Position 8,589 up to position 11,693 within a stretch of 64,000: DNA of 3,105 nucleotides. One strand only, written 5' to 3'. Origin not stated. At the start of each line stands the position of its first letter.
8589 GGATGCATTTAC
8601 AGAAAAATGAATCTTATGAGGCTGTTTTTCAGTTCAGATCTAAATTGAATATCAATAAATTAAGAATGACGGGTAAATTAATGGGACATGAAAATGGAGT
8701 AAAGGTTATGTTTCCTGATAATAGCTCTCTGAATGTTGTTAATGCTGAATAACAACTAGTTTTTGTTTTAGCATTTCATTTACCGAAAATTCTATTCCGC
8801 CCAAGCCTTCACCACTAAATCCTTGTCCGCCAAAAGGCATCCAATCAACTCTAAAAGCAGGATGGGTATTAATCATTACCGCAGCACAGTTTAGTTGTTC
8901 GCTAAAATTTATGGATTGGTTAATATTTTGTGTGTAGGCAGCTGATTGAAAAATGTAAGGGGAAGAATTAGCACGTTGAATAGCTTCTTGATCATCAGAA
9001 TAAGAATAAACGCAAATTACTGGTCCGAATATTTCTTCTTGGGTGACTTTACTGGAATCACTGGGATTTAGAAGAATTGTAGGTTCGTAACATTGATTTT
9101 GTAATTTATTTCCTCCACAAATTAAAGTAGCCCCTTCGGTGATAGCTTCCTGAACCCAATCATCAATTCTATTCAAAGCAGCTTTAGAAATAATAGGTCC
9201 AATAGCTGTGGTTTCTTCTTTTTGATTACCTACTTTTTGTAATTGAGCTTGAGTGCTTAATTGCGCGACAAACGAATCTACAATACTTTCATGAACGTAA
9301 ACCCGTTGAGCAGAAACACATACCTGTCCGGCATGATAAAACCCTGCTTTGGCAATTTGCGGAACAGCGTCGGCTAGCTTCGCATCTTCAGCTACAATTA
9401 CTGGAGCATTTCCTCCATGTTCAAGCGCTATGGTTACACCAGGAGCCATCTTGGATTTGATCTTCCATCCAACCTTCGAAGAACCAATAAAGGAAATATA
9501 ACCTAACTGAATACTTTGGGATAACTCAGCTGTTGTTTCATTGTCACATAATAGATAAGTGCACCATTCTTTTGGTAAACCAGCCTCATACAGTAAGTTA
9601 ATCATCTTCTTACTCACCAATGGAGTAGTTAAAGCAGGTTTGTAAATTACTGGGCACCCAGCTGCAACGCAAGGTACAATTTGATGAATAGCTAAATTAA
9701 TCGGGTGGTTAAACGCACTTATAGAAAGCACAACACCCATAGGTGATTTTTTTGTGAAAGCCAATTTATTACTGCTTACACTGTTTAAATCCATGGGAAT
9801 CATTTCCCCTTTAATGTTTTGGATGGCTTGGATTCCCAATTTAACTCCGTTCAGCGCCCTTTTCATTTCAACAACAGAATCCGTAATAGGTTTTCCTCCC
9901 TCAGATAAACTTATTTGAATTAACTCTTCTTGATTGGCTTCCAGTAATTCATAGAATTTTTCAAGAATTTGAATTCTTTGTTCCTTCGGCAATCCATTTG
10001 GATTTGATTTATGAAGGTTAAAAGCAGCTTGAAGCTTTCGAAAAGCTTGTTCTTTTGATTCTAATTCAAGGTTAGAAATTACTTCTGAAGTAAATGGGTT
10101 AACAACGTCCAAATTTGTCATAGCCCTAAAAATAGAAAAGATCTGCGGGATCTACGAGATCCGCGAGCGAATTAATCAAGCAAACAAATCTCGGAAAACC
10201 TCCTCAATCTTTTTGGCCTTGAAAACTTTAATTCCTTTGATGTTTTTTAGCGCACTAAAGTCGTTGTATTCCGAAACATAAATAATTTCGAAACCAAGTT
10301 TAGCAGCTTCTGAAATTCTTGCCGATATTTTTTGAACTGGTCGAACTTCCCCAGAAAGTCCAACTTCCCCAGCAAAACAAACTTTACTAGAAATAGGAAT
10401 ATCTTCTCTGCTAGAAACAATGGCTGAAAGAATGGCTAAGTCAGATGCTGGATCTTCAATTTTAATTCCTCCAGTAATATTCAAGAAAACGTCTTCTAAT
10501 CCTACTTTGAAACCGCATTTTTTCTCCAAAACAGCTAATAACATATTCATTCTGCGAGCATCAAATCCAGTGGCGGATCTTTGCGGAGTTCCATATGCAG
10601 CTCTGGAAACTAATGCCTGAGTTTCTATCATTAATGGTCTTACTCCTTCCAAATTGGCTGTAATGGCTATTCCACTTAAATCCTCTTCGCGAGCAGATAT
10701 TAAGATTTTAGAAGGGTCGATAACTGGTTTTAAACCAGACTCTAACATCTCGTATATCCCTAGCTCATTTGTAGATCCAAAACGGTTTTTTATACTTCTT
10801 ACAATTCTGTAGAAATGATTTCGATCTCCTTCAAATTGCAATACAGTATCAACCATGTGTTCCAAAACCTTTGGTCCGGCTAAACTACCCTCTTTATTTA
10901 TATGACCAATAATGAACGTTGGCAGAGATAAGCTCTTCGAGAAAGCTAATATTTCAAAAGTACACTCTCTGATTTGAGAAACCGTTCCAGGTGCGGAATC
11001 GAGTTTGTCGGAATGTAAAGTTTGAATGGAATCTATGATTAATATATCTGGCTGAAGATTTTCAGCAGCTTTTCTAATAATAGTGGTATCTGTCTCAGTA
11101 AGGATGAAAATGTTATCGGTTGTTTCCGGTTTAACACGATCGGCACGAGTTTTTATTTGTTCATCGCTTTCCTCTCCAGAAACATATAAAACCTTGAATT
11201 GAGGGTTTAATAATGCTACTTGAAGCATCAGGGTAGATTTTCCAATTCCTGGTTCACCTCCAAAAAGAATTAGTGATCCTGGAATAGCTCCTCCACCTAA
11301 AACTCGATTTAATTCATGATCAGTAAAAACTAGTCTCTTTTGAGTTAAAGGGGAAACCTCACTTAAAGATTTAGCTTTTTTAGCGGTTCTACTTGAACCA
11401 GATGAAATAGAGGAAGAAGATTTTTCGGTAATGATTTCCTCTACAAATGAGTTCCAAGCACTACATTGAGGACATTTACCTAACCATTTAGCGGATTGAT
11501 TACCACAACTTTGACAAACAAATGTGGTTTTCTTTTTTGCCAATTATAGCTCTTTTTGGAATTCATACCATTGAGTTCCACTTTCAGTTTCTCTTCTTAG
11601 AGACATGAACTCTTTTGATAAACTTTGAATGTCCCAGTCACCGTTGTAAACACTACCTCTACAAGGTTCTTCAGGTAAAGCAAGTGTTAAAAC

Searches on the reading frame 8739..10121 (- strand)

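Call 49: search_protein_families(library=pfam, proteins=[window:8739-10121:-], max_evalue=0.00001)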
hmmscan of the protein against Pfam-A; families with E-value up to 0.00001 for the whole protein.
window:8739-10121:- (460 aa): 1 family
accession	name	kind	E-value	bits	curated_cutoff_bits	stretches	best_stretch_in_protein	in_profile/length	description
PF00171.27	Aldedh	-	2.3e-122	409.3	23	1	4-456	9-461/461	Aldehyde dehydrogenase family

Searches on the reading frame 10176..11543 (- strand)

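Call 49: search_protein_families(library=pfam, proteins=[window:10176-11543:-], max_evalue=0.00001)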
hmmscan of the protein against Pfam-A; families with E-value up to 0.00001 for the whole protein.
window:10176-11543:- (455 aa): 6 families
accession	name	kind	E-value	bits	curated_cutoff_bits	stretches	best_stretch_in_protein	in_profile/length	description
PF18073.7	Zn_ribbon_LapB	-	5e-12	45.7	25.7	1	8-35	1-28/28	Rubredoxin metal binding domain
PF06745.19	ATPase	-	3.3e-10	40.2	26.6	1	77-251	7-200/231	KaiC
PF13481.12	AAA_25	-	1.9e-09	37.9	27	1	62-219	6-194/195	AAA domain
PF13541.12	ChlI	-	8.6e-09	35.8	27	1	341-426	34-120/121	Subunit ChlI of Mg-chelatase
PF03796.21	DnaB_C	-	2.6e-06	27.4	27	0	77-133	8-66/255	DnaB-like helicase C terminal domain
PF05362.19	Lon_C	-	8.5e-06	25.9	21.1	0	358-452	103-201/205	Lon protease (S16) C-terminal proteolytic domain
